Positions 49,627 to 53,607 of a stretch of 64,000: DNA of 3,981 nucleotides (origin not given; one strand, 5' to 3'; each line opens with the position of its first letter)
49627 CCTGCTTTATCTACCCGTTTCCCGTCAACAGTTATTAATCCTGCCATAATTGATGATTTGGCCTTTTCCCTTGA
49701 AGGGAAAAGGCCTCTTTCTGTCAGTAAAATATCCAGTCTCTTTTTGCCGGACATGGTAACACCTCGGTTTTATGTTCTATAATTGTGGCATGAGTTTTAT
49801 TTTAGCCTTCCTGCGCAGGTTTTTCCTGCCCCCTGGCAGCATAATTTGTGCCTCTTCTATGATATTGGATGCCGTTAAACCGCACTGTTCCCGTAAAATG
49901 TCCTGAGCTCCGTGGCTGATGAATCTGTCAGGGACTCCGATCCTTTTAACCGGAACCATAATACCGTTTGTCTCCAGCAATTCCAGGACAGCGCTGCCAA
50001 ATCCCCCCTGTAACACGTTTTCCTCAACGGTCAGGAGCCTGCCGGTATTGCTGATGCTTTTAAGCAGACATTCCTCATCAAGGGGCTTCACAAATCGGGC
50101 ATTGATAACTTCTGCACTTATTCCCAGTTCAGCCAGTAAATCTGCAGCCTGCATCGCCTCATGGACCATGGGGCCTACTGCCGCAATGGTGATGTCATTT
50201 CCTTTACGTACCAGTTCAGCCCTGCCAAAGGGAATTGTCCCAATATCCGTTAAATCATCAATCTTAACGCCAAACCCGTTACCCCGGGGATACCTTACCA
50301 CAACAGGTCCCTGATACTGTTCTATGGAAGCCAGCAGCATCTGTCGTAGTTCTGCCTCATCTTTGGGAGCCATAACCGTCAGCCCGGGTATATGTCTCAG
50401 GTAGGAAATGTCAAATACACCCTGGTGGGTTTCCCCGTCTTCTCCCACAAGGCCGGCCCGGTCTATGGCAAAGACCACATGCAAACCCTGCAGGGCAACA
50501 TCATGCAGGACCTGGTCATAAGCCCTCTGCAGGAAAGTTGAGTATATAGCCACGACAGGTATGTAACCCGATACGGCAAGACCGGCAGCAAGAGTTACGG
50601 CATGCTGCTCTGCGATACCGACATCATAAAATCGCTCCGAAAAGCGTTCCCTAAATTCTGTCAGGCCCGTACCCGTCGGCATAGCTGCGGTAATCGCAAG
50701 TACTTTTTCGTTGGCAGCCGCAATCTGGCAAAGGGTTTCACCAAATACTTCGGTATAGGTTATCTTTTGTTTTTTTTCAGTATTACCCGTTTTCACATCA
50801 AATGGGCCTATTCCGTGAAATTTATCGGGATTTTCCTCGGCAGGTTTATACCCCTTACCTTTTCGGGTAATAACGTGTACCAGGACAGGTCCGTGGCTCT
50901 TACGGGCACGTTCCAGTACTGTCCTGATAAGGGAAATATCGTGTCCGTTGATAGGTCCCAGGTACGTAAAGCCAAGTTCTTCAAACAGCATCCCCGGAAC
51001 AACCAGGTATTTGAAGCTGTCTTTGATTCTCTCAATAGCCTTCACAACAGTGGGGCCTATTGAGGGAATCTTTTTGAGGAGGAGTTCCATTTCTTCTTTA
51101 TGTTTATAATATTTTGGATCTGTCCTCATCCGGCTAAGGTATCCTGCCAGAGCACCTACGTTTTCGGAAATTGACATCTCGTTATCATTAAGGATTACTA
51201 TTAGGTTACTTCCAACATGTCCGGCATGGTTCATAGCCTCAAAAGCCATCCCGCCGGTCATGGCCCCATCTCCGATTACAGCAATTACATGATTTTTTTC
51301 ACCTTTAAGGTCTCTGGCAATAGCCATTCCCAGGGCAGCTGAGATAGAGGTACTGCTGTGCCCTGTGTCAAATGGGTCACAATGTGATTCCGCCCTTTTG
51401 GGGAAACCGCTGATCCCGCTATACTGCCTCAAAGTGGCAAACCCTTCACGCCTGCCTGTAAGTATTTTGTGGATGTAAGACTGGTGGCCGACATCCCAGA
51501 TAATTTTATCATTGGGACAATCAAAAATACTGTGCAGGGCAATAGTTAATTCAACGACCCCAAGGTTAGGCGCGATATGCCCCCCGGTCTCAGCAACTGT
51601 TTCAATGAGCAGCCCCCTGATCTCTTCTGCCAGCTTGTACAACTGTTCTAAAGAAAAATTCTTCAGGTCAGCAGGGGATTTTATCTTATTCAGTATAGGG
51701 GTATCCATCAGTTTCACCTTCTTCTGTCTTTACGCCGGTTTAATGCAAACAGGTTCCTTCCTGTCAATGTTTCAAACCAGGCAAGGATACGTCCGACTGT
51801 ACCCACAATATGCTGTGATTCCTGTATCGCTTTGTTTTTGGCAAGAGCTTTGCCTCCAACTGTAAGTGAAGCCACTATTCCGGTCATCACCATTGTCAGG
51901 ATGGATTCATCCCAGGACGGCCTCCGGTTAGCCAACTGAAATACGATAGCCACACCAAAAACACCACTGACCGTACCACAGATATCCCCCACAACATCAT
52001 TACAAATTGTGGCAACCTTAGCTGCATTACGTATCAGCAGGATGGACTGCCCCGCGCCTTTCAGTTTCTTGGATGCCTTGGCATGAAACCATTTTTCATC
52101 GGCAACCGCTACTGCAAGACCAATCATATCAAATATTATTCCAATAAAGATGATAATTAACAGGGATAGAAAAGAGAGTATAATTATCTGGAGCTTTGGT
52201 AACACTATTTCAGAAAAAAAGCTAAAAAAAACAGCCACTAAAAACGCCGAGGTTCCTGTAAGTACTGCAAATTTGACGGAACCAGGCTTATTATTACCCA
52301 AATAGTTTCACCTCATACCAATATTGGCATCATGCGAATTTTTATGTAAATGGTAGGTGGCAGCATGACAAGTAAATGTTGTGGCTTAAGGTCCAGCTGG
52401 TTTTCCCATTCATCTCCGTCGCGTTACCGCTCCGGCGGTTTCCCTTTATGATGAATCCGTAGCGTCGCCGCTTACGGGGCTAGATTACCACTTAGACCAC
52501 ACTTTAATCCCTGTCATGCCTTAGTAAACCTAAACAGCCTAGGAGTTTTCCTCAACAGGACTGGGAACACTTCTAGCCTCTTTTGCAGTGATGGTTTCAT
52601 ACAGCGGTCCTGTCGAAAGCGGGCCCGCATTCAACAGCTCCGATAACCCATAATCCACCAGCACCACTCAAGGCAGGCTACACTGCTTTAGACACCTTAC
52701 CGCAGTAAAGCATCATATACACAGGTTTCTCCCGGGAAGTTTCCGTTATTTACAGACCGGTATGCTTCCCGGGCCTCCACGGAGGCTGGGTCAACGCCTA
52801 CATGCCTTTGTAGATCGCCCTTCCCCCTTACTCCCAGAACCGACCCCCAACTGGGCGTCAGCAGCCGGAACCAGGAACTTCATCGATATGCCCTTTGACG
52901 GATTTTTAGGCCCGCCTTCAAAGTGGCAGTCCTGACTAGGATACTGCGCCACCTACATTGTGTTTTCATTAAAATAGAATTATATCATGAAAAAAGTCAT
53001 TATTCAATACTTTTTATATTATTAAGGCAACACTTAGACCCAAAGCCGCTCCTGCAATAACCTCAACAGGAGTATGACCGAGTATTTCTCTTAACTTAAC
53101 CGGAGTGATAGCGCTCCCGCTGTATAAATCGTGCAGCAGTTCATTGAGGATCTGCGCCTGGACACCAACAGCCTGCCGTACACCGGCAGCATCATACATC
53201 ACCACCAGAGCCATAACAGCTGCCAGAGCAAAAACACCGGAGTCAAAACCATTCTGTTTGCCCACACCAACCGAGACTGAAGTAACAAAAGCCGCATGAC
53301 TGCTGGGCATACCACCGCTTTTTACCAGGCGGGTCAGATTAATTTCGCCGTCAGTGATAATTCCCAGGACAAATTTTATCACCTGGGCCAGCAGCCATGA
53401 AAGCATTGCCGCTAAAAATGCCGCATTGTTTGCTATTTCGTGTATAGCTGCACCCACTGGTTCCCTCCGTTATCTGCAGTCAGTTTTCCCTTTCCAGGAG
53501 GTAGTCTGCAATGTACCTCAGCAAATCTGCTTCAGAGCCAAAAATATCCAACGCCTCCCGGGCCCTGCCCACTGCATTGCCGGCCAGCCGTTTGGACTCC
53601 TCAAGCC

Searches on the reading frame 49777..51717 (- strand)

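Call 4: search_protein_families(library=pfam, proteins=[window:49777-51717:-])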
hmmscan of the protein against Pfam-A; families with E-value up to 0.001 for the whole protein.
window:49777-51717:- (646 aa): 6 families
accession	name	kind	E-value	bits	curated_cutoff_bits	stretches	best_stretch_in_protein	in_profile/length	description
PF13292.11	DXP_synthase_N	-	6.5e-126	419.6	21.2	1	9-284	1-274/274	1-deoxy-D-xylulose-5-phosphate synthase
PF02779.29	Transket_pyr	-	5e-50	170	27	1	318-480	2-171/174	Transketolase, pyrimidine binding domain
PF02780.25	Transketolase_C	-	5.7e-38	130.1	25.9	1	498-619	1-124/124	Transketolase, C-terminal domain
PF00456.26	Transketolase_N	-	4.5e-09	36.2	22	1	29-187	5-191/334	Transketolase, thiamine diphosphate binding domain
PF00676.26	E1_dh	-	6.9e-07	29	22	1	122-184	104-166/300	Dehydrogenase E1 component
PF02775.26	TPP_enzyme_C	-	1.1e-05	25.7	21.9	1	123-181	32-84/151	Thiamine pyrophosphate enzyme, C-terminal TPP binding domain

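Call 5: search_protein_families(library=ncbifam, proteins=[window:49777-51717:-])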
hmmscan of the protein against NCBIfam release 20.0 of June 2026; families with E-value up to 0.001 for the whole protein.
window:49777-51717:- (646 aa): 11 families
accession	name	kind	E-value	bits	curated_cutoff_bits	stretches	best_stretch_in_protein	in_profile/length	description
TIGR00204.1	dxs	equivalog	5.5e-263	874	465.95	1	10-624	2-612/616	1-deoxy-D-xylulose-5-phosphate synthase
NF003933.0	PRK05444.2-2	equivalog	1.5e-187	624.8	395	1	4-623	3-601/606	1-deoxy-D-xylulose-5-phosphate synthase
NF008968.0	PRK12315.1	subfamily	1.7e-169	564.8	510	2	244-623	203-577/582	1-deoxy-D-xylulose-5-phosphate synthase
NF004559.0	PRK05899.2-5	equivalog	9.6e-75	252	488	2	309-626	308-623/627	transketolase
NF004556.0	PRK05899.2-2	equivalog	3.4e-48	164.4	575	2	314-626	317-637/639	transketolase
NF006667.0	PRK09212.1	subfamily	2.3e-31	108.9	321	1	357-600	46-298/327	pyruvate dehydrogenase complex E1 component subunit beta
NF008854.0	PRK11892.1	equivalog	3.6e-28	98.5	454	1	360-581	188-415/464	pyruvate dehydrogenase complex E1 component subunit beta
TIGR00232.1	tktlase_bact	equivalog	3.1e-25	88.6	682.25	3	355-548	390-582/654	transketolase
NF004558.0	PRK05899.2-4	equivalog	1.2e-20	73.5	788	2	353-565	383-597/651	transketolase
TIGR03181.1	PDH_E1_alph_x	equivalog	3e-12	46.1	411.35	1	123-186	126-189/341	pyruvate dehydrogenase (acetyl-transferring) E1 component subunit alpha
TIGR03182.1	PDH_E1_alph_y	equivalog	3.6e-07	29.4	393.85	1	123-184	114-175/315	pyruvate dehydrogenase (acetyl-transferring) E1 component subunit alpha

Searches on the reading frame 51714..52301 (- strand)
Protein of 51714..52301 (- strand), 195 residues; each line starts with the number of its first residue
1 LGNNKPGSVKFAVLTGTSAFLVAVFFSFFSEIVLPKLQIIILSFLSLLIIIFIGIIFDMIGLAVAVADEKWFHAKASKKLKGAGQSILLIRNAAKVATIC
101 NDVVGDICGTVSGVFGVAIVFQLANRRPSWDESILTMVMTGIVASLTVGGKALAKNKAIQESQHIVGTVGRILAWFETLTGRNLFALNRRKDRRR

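Call 4: search_protein_families(library=pfam, proteins=[window:51714-52301:-])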
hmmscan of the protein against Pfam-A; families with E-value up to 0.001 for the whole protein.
window:51714-52301:- (195 aa): 0 families

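Call 5: search_protein_families(library=ncbifam, proteins=[window:51714-52301:-])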
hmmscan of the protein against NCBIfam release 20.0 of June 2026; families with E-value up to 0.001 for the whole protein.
window:51714-52301:- (195 aa): 0 families

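Call 9: find_homologous_proteins(query=window:51714-52301:-)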
Query window:51714-52301:- (195 aa): 947 proteins with E <= 0.001 among 1686 candidates; the best 120 are listed.
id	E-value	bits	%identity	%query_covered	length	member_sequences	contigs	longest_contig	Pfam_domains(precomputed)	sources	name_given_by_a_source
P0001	6.0e-118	409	100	100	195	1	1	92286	-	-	-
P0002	1.2e-103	363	86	96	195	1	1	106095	-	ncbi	-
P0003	6.5e-103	360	86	96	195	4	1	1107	-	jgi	-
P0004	7.7e-103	360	86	96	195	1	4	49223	-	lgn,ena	-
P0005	1.6e-102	359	85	96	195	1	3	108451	-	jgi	-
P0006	2.3e-100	352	85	96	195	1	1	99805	-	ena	-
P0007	5.9e-96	338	82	96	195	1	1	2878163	-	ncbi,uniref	ncbi:hypothetical protein [Phosphitispora sp. TUW77]|uniref:hypothetical protein n=1 Tax=Phosphitisp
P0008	1.4e-92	327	80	96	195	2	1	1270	-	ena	-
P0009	1.1e-79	285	70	100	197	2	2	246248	-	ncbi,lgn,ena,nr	ncbi:MAG: hypothetical protein CVU89_09915 [Firmicutes bacterium HGW-Firmicutes-14]|nr:MAG: hypothet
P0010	3.6e-76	273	66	100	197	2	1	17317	-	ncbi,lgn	-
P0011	7.7e-76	272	68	95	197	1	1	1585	-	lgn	-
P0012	1.0e-75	272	68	99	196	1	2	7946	-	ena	-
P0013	2.2e-75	271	67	99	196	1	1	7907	-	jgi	-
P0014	2.4e-75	270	67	94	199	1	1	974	PF01595.26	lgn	-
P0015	8.7e-75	269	65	100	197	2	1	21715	-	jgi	-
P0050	4.4e-61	224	56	100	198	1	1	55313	PF01595.26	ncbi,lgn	-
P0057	1.1e-48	184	49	100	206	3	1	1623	PF01595.26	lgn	-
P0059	4.5e-48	182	51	94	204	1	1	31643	PF01595.26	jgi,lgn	-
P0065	1.8e-46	176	48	98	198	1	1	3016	PF01595.26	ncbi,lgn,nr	ncbi:MAG TPA: CNNM domain-containing protein [Bacillota bacterium]|nr:CNNM domain-containing protein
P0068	1.6e-45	173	48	97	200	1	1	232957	PF01595.26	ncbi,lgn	ncbi:MAG: hypothetical protein ACOX47_06320 [Bacillota bacterium]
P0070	2.1e-45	173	47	97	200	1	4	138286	PF01595.26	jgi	jgi:CBS domain containing-hemolysin-like protein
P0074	4.2e-43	165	46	100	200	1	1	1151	PF01595.26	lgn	-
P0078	1.2e-42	164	49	91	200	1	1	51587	PF01595.26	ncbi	ncbi:MAG: hypothetical protein AAGU27_04930 [Dehalobacterium sp.]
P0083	8.3e-42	161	49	87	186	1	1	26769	PF01595.26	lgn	-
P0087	3.3e-41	159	49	87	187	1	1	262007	PF01595.26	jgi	-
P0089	1.5e-40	157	49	88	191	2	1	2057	PF01595.26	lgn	-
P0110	5.5e-39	152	48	86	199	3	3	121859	PF01595.26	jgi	-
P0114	1.4e-38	151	43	98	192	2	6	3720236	PF01595.26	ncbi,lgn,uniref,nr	ncbi:hypothetical protein MFMK1_002918 [Metallumcola ferriviriculae]|uniref:CNNM transmembrane domai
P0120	1.9e-38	150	45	99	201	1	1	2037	PF01595.26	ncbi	-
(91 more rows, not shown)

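Call 16: search_protein_families(library=pfam, proteins=[window:51714-52301:-], max_evalue=10)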
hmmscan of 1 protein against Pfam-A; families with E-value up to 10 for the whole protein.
window:51714-52301:- (195 aa): 5 families
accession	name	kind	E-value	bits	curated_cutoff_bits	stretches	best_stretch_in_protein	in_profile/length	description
PF01694.28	Rhomboid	-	0.038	14.6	22.6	2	107-173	71-136/143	Rhomboid domain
PF16079.10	Phage_holin_5_2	-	0.05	14.3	29.2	1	98-155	17-74/76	Phage holin family Hol44, in holin superfamily V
PF20303.3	YLATT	-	0.19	12.1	26.7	1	111-148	11-48/107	YEATS-Like-Associating Three TM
PF14023.12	Bestrophin-like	-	4.5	7.2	32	1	9-59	169-217/232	Bestrophin-like domain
PF11188.13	DUF2975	-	5.7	7.3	27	1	39-153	18-110/130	Protein of unknown function (DUF2975)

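Call 17: search_solved_structures(query=window:51714-52301:-, max_evalue=1, show_alignments=2)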
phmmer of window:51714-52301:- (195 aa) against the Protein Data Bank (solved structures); distinct sequences matched with E-value up to 1: 0.

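Call 21: find_related_loci(query=A1, collection=genome_contigs, flank=4000)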
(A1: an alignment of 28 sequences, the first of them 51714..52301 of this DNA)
Query A1 (195 aa) in genome_contigs; peptide patterns used: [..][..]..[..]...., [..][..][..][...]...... (x = any residue, [..] = any of these).
600 stretches matched a pattern (row limit reached: there are more); 589 encode a relative of the query (tblastn E <= 1e-3); the best 80 are kept; 80 distinct loci.
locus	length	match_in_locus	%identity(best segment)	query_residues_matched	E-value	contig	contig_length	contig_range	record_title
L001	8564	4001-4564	86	1-188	9e-106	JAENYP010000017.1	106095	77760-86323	MAG: Thermincola ferriacetica isolate BL5_bin.1 BL5_bin1_NODE_95_length_106095_cov_55.951113, whole genome shotgun seque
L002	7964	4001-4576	47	1-194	6e-45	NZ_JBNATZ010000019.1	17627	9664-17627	MAG: Desulfofundulus sp. isolate Kamch4342-3A-MB-06 bin6.fa-19, whole genome shotgun sequence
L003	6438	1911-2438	44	5-180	4e-44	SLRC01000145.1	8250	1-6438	MAG: Syntrophomonadaceae bacterium isolate CSSed165cm_560 CSSed16-5cm-36982, whole genome shotgun sequence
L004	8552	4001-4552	43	3-191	3e-43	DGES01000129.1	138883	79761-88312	MAG TPA_asm: Firmicutes bacterium UBA3920 UBA3920_contig_612, whole genome shotgun sequence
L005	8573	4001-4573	42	1-190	2e-43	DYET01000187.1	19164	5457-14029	MAG TPA_asm: Desulfovirgula sp. isolate Tomsk_2_57_21 Tomsk_k141_79749, whole genome shotgun sequence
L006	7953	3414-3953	46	1-175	2e-43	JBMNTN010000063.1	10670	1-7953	MAG: Bacillota bacterium isolate SBF912SR2HQ0018 scaffold_27908_c1, whole genome shotgun sequence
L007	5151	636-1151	47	3-174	2e-43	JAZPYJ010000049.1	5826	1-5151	MAG: Thermoanaerobacteraceae bacterium isolate T1900044647_TS20190113.MAGScoT_cleanbin_000046 SGB_1389_k141_2095741, who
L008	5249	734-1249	47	20-191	2e-41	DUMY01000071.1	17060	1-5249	MAG TPA_asm: Syntrophomonadaceae bacterium isolate AS05jafATM_105 20963_AS05, whole genome shotgun sequence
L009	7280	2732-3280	44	8-195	2e-41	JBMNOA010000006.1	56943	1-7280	MAG: Bacillota bacterium isolate SBF912SR1HQ0022 scaffold_1358_c1, whole genome shotgun sequence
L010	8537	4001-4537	43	16-195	3e-41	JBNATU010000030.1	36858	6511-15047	MAG: Moorellaceae bacterium isolate Kamch4342-3A-MB-01 bin2.fa-30, whole genome shotgun sequence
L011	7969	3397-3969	43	1-191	2e-40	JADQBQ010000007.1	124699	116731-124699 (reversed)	MAG: Clostridiales bacterium isolate Soudan_19 NODE_97_length_124699_cov_454.345079, whole genome shotgun sequence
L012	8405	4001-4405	53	41-177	1e-40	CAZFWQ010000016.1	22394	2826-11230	MAG TPA_asm: uncultured Oscillospiraceae bacterium isolate SRP272421_co1_11 genome assembly, contig: NODE_5893_length_22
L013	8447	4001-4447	51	27-183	2e-40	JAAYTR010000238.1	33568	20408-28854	MAG: Clostridiaceae bacterium isolate AS24abBPME_63 58983_AS24, whole genome shotgun sequence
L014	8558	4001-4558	42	8-194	4e-40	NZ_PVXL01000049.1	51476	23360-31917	Neomoorella stamsii strain DSM 26217 MOST_contig000049, whole genome shotgun sequence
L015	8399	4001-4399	53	42-176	3e-40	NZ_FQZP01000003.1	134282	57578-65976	Thermoclostridium caenicola strain DSM 19027, whole genome shotgun sequence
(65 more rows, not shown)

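Call 25: predict_structure(alignment_id=A1)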
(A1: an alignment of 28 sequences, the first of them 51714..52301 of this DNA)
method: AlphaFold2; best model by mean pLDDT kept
length: 195 residues; sequences in the alignment: 28
mean_pLDDT: 75.4   pTM: 0.65
mean pLDDT of the five models: 75.4, 75.3, 74.7, 73.1, 72.3
residues with pLDDT >= 90: 1; 70-90: 145; 50-70: 37; < 50: 12
segments of 3 or more residues with pLDDT < 50: 1-5, 190-195
pLDDT, mean of each block of 10 residues (from residue 1): 54 72 71 62 82 89 84 66 79 83 79 77 73 80 87 88 86 80 55 45
secondary structure, 60 per line:
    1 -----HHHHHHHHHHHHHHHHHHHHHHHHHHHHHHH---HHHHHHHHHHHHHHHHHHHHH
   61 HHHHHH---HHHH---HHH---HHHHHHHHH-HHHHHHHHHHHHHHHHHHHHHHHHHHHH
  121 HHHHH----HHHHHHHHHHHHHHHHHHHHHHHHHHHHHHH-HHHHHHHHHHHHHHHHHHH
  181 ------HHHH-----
elements in order: H6-36 H40-66 H70-73 H83-91 H93-125 H130-160 H162-180 H187-190

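Call 29: fold_search(model_id=the predicted structure, library=pdb)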
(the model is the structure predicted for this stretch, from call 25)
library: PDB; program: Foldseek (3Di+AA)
matches with E <= 10: 49; with E <= 0.001: 0
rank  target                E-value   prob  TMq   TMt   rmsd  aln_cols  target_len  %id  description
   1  7m1t_B                1.2e-01  1.00  0.53  0.35   6.9       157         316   17  Crystal structure of an archaeal CNNM, MtCorB, with C-terminal deletion in complex with Mg2+-ATP (released 2021-06-16)
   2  7m1t_A                3.4e-01  0.99  0.52  0.34   7.5       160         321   15  Crystal structure of an archaeal CNNM, MtCorB, with C-terminal deletion in complex with Mg2+-ATP (released 2021-06-16)
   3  7m1u_B                1.3e+00  0.91  0.50  0.34   6.1       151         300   14  Crystal structure of an archaeal CNNM, MtCorB, R235L mutant with C-terminal deletion (released 2021-06-16)
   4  4tx5_A                2.9e+00  0.20  0.33  0.36  16.1       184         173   14  Crystal structure of Smac-DIABLO (in space group P65) (released 2015-07-15)
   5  7xq2                  3.0e+00  0.11  0.25  0.15  12.7       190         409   17  Structure of hSLC19A1+2'3'-cGAMP (released 2022-10-05)
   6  6iv3_C                3.7e+00  0.04  0.17  0.14  25.2       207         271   11  Crystal structure of a bacterial Bestrophin homolog from Klebsiella pneumoniae with a mutation W252A (released 2019-11-13)
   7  4tx5_B                3.8e+00  0.16  0.34  0.38  15.4       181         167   10  Crystal structure of Smac-DIABLO (in space group P65) (released 2015-07-15)
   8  6q0x_A                3.8e+00  0.04  0.16  0.10  27.5       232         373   11  The cryo-EM structure of the SNX-BAR Mvp1 tetramer (released 2020-04-01)
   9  3zx6_B                4.2e+00  0.06  0.22  0.16  40.9       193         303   16  Structure of Hamp(AF1503)-Tsr fusion - Hamp (A291V) mutant (released 2012-02-29)
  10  7xq1                  4.9e+00  0.09  0.26  0.16  10.3       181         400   16  Structure of hSLC19A1+2'3'-CDAS (released 2022-10-05)
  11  8ucd_B                4.9e+00  0.07  0.25  0.23  11.3       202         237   12  Cryo-EM structure of human STEAP1 in complex with AMG 509 Fab (released 2023-11-22)
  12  6ivk_C                5.1e+00  0.03  0.16  0.13  26.6       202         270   16  Crystal structure of a membrane protein G175A (released 2019-11-06)
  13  4wd7_B                5.4e+00  0.03  0.16  0.13  26.2       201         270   12  Crystal structure of a bacterial Bestrophin homolog from Klebsiella pneumoniae by Zn-SAD phasing (released 2014-10-01)
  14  1g73_A                5.7e+00  0.13  0.33  0.38  19.2       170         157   12  CRYSTAL STRUCTURE OF SMAC BOUND TO XIAP-BIR3 DOMAIN (released 2001-01-10)
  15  8auw_D                6.2e+00  0.13  0.34  0.40  12.9       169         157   11  Cryo-EM structure of human BIRC6 in complex with SMAC. (released 2023-02-15)
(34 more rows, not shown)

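Call 55: search_protein_families(library=pfam, alignment_id=A1, max_evalue=0.01)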
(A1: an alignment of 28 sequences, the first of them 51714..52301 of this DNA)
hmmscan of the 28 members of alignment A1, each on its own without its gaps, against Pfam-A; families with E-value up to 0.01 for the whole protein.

A. member 1, window:51714-52301:- (195 aa): 0 families

B. families by the number of members that match (of 28 scanned): 3 families
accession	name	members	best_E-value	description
PF01595.25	CNNM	18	3.2e-07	Cyclin M transmembrane N-terminal domain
PF01027.25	Bax1-I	1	0.0018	Inhibitor of apoptosis-promoting Bax1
PF23483.1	Microp_apicomplexa_2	1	0.0084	Apicomplexa microprotein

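Call 56: search_solved_structures(query=A1, max_evalue=1, show_alignments=1)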
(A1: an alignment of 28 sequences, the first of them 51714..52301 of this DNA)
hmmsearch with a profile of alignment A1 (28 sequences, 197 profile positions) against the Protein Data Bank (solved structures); distinct sequences matched with E-value up to 1: 3.
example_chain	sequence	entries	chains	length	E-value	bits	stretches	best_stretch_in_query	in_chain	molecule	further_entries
7czf_C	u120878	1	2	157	0.15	14.8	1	143-193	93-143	Envelope glycoprotein L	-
9z3q_F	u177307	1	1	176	0.18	14.5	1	143-193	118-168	Envelope glycoprotein L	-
7b7n_L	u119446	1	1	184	0.21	14.3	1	143-193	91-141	Envelope glycoprotein L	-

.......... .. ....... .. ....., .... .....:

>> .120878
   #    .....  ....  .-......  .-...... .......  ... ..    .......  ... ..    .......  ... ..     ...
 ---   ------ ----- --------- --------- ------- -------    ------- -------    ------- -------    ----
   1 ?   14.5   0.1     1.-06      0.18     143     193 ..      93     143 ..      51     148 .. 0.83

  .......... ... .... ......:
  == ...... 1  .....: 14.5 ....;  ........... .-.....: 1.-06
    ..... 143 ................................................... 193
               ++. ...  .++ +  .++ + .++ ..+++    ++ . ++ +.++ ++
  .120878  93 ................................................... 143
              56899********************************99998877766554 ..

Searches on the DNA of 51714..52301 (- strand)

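Call 22: search_rna_families(sources=[L001, L002, L004, L005, L010, L014, L016, L017, L020, L023, L024, L026, L027, L032, L038, L041, L059], threshold=gathering)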
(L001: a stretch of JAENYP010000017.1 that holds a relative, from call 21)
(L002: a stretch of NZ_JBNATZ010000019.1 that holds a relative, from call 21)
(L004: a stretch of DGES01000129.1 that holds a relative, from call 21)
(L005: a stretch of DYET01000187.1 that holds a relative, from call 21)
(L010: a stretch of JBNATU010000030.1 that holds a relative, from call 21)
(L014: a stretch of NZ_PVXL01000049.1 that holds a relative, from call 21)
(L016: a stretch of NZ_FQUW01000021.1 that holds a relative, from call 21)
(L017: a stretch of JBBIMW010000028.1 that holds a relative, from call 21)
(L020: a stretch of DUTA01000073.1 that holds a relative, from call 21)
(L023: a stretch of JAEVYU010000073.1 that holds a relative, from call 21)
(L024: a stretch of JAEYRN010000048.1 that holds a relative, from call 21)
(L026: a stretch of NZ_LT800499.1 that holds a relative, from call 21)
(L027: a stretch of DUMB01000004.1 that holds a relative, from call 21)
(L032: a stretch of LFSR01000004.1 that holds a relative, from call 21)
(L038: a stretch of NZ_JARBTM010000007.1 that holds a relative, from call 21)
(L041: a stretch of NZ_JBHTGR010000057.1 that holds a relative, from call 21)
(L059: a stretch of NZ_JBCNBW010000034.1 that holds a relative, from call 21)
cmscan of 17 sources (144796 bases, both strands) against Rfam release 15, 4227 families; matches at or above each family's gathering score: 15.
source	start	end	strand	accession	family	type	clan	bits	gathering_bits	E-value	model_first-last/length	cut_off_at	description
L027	3198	3840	+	RF01071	OLE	Gene;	-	547.1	50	2.5e-157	1-616/616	no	Ornate Large Extremophilic RNA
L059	3290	3894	+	RF01071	OLE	Gene;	-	533.5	50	2.8e-153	1-616/616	no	Ornate Large Extremophilic RNA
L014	3333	3958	+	RF01071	OLE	Gene;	-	521.9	50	7.9e-150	1-616/616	no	Ornate Large Extremophilic RNA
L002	3334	3952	+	RF01071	OLE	Gene;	-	521.2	50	1.2e-149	1-616/616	no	Ornate Large Extremophilic RNA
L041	3340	3959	+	RF01071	OLE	Gene;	-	520.7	50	1.8e-149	1-616/616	no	Ornate Large Extremophilic RNA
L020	3241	3849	+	RF01071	OLE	Gene;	-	519.5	50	4e-149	1-616/616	no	Ornate Large Extremophilic RNA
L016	3347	3965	+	RF01071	OLE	Gene;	-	518.1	50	1e-148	1-616/616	no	Ornate Large Extremophilic RNA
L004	3352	3956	+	RF01071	OLE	Gene;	-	509.2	50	4.6e-146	1-616/616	no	Ornate Large Extremophilic RNA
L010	3286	3920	+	RF01071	OLE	Gene;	-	499.5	50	3.4e-143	1-616/616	no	Ornate Large Extremophilic RNA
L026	3351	3978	+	RF01071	OLE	Gene;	-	496.3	50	3e-142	1-616/616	no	Ornate Large Extremophilic RNA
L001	3335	3960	+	RF01071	OLE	Gene;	-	495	50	7.2e-142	1-616/616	no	Ornate Large Extremophilic RNA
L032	3324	3912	+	RF01071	OLE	Gene;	-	493.8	50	1.6e-141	1-616/616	no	Ornate Large Extremophilic RNA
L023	3316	3965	+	RF01071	OLE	Gene;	-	472.8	50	2.9e-135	1-616/616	no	Ornate Large Extremophilic RNA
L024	3201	3827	+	RF01071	OLE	Gene;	-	468.9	50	4.1e-134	1-616/616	no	Ornate Large Extremophilic RNA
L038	3237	3857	+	RF01071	OLE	Gene;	-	403.9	50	7.8e-115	1-616/616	no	Ornate Large Extremophilic RNA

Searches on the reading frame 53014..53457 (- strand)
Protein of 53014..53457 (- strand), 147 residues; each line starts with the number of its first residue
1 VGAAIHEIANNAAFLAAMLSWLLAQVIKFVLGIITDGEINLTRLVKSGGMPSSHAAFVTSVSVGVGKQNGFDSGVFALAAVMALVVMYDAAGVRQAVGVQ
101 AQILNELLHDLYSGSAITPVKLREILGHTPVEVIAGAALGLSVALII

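Call 4: search_protein_families(library=pfam, proteins=[window:53014-53457:-])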
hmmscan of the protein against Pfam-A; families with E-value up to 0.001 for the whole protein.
window:53014-53457:- (147 aa): 1 family
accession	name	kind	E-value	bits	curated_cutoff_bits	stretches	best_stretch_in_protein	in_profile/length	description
PF02681.20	DUF212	-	5.3e-46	156.4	26.5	1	10-142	2-125/126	Divergent PAP2 family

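Call 5: search_protein_families(library=ncbifam, proteins=[window:53014-53457:-])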
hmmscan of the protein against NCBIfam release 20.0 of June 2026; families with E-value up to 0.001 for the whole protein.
window:53014-53457:- (147 aa): 0 families
